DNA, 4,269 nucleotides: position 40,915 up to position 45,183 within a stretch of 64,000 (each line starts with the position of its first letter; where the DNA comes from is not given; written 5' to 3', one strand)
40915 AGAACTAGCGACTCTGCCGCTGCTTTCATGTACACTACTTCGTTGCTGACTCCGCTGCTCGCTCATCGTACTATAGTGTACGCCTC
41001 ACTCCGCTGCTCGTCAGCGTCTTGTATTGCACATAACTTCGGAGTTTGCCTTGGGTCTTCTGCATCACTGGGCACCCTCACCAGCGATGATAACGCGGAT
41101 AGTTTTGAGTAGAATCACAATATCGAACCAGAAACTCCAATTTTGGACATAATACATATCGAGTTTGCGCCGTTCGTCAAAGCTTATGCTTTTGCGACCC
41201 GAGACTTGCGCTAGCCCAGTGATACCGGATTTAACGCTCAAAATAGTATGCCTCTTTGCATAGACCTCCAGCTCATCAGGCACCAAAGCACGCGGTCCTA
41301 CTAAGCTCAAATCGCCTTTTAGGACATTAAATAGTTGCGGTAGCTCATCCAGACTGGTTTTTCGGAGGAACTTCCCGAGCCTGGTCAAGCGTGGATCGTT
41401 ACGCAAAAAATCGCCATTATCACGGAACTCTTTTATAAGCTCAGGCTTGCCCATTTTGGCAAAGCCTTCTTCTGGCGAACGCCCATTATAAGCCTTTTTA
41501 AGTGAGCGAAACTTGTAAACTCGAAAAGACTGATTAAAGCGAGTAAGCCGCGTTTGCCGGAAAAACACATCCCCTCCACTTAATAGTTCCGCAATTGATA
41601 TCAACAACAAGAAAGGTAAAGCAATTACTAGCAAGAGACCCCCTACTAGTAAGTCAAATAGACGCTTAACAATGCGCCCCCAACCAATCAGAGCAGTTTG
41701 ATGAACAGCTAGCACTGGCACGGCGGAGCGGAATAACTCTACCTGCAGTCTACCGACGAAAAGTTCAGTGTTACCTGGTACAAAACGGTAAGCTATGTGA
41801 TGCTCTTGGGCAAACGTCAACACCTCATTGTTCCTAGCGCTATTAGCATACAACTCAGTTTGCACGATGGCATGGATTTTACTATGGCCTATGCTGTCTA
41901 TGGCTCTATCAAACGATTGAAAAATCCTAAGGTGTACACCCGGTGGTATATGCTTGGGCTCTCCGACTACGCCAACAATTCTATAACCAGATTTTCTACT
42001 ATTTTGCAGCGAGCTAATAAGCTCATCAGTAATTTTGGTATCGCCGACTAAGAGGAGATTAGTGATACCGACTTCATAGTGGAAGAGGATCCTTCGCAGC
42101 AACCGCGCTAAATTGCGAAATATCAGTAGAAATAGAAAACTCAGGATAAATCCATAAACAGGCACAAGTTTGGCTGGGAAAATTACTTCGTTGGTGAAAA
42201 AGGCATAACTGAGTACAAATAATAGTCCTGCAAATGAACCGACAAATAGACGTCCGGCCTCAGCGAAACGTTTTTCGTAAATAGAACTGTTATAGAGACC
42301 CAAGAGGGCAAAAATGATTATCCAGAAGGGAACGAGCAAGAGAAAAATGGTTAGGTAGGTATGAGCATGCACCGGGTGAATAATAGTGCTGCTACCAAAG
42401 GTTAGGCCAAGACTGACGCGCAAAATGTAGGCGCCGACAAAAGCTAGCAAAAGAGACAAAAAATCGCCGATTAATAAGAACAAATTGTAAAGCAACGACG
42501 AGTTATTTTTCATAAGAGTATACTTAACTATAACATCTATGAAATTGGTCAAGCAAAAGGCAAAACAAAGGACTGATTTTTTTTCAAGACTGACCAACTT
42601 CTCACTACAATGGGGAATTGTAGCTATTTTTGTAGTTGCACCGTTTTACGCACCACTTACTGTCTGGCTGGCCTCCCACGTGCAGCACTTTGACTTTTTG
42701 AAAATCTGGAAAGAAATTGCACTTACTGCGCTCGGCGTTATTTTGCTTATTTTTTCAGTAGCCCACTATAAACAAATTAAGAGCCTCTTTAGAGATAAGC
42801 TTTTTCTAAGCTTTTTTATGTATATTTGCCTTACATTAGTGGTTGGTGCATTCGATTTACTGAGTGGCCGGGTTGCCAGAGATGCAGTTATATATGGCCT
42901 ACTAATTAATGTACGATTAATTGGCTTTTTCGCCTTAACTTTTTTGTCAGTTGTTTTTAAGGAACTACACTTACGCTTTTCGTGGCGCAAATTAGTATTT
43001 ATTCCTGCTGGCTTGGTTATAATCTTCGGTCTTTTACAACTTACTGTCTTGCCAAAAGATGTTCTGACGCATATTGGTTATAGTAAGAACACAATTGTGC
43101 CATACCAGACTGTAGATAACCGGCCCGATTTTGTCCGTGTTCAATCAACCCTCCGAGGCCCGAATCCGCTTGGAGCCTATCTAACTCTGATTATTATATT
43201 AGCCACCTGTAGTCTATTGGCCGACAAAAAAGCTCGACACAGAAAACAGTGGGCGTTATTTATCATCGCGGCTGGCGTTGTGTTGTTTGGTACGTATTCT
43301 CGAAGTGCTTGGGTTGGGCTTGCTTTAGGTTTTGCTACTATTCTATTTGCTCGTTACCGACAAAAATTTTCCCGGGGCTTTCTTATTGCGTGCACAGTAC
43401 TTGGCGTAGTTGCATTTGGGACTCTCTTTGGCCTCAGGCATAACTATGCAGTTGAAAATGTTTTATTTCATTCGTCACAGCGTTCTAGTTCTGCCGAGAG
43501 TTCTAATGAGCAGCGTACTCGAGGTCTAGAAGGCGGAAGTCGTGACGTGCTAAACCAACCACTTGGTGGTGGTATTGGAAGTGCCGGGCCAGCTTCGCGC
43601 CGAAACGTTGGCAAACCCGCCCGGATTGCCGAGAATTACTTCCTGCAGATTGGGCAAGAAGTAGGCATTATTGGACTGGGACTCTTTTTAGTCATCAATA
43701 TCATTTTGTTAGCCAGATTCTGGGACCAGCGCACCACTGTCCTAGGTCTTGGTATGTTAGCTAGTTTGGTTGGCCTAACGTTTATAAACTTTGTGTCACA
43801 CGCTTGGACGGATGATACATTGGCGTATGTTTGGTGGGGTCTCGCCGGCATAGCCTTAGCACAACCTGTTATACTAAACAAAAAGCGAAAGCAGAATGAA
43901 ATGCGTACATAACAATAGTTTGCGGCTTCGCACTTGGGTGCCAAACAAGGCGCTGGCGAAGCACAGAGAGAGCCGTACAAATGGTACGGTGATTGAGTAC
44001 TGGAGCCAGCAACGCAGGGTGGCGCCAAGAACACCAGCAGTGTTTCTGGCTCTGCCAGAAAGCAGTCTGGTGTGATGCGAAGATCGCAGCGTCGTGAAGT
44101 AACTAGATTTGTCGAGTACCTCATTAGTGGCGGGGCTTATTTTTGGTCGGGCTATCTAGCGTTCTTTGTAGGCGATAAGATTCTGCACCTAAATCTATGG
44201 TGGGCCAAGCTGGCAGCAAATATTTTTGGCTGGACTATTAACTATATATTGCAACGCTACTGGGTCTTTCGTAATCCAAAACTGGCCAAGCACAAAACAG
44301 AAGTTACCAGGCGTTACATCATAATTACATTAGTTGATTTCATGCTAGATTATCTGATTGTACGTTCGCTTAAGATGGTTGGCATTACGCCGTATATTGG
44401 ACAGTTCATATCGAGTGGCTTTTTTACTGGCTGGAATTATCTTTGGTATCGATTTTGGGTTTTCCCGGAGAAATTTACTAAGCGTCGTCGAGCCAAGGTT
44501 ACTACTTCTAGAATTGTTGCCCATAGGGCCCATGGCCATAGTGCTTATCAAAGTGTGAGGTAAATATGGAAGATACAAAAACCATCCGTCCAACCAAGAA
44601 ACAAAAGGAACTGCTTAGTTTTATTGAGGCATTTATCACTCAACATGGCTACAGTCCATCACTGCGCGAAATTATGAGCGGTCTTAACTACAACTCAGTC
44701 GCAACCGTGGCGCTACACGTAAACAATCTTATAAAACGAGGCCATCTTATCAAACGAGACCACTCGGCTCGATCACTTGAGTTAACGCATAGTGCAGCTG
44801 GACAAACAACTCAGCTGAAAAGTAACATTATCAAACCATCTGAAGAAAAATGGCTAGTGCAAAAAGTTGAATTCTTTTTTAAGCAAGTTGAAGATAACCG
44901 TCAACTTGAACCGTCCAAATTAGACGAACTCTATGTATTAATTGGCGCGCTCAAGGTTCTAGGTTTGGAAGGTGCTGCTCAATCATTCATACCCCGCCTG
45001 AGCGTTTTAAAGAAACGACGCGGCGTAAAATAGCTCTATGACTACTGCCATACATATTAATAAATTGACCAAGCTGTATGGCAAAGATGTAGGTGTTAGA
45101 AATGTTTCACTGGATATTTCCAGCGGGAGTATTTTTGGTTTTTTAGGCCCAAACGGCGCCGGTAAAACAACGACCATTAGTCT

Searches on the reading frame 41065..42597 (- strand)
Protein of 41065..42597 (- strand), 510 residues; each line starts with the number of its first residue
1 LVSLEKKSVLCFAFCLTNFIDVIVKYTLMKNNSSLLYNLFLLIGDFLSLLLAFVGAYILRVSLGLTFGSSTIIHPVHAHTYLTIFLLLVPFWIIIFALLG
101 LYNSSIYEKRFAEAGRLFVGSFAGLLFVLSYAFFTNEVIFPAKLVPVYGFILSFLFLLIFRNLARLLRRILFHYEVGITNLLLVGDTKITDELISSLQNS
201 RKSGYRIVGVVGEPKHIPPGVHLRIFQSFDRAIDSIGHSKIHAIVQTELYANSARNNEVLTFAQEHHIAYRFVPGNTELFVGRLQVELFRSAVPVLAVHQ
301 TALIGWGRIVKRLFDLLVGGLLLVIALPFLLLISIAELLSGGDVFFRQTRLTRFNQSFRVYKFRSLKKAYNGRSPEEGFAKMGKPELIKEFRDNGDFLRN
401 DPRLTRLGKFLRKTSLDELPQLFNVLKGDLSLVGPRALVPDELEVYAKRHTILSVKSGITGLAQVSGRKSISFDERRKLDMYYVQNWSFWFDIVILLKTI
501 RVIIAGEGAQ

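Call 43: search_protein_families(library=pfam, proteins=[window:41065-42597:-], max_evalue=0.00001)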
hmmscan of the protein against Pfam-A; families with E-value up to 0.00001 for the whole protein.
window:41065-42597:- (510 aa): 2 families
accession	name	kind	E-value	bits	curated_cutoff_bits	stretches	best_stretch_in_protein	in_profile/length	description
PF02397.22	Bac_transf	-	1.4e-58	197.8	27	1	311-504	1-178/179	Bacterial sugar transferase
PF13727.12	CoA_binding_3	-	1.4e-09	38.7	25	1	98-274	2-175/175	CoA-binding domain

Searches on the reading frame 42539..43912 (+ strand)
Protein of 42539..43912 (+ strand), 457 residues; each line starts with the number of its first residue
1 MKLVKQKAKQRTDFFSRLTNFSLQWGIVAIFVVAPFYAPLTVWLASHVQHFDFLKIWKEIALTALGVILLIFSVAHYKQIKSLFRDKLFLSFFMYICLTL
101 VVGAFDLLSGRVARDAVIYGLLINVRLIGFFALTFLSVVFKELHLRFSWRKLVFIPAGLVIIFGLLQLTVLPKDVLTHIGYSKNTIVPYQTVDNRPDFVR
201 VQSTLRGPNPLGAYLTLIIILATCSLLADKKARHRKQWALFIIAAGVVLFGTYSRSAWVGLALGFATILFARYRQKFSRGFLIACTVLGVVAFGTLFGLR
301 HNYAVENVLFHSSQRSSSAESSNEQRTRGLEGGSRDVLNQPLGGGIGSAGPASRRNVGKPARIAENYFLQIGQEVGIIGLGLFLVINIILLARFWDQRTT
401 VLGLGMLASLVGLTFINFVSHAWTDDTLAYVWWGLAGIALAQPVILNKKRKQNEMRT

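Call 43: search_protein_families(library=pfam, proteins=[window:42539-43912:+], max_evalue=0.00001)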
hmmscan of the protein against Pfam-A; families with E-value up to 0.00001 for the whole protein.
window:42539-43912:+ (457 aa): 1 family
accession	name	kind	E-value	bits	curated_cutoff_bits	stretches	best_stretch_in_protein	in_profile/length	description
PF04932.20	Wzy_C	-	7.6e-15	55.4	31.7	1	241-384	2-149/149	O-Antigen ligase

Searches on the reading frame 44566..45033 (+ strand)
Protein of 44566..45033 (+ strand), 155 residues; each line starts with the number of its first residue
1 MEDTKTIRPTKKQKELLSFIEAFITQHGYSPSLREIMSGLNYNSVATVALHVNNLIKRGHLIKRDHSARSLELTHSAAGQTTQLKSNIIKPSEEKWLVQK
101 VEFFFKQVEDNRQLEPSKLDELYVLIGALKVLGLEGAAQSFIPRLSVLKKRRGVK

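Call 5: search_protein_families(library=pfam, proteins=[window:44566-45033:+], max_evalue=0.1)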
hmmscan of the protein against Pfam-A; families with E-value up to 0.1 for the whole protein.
window:44566-45033:+ (155 aa): 3 families
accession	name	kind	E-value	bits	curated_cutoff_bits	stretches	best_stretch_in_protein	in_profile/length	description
PF01726.22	LexA_DNA_bind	-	3.1e-14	52.9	23.7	1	10-69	5-64/65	LexA DNA binding domain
PF13730.12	HTH_36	-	0.054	13.7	25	1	13-61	7-55/55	Helix-turn-helix domain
PF21847.1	DUF6906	-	0.062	13.6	23.6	0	7-18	5-16/50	Domain of unknown function (DUF6906)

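Call 50: search_protein_families(library=ncbifam, proteins=[window:44566-45033:+], max_evalue=0.01)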
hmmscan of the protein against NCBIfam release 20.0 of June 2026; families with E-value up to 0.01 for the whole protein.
window:44566-45033:+ (155 aa): 1 family
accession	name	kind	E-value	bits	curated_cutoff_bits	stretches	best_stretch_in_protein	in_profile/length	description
TIGR00498.1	lexA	equivalog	1e-13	51.3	110.95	1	10-80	5-75/203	transcriptional repressor LexA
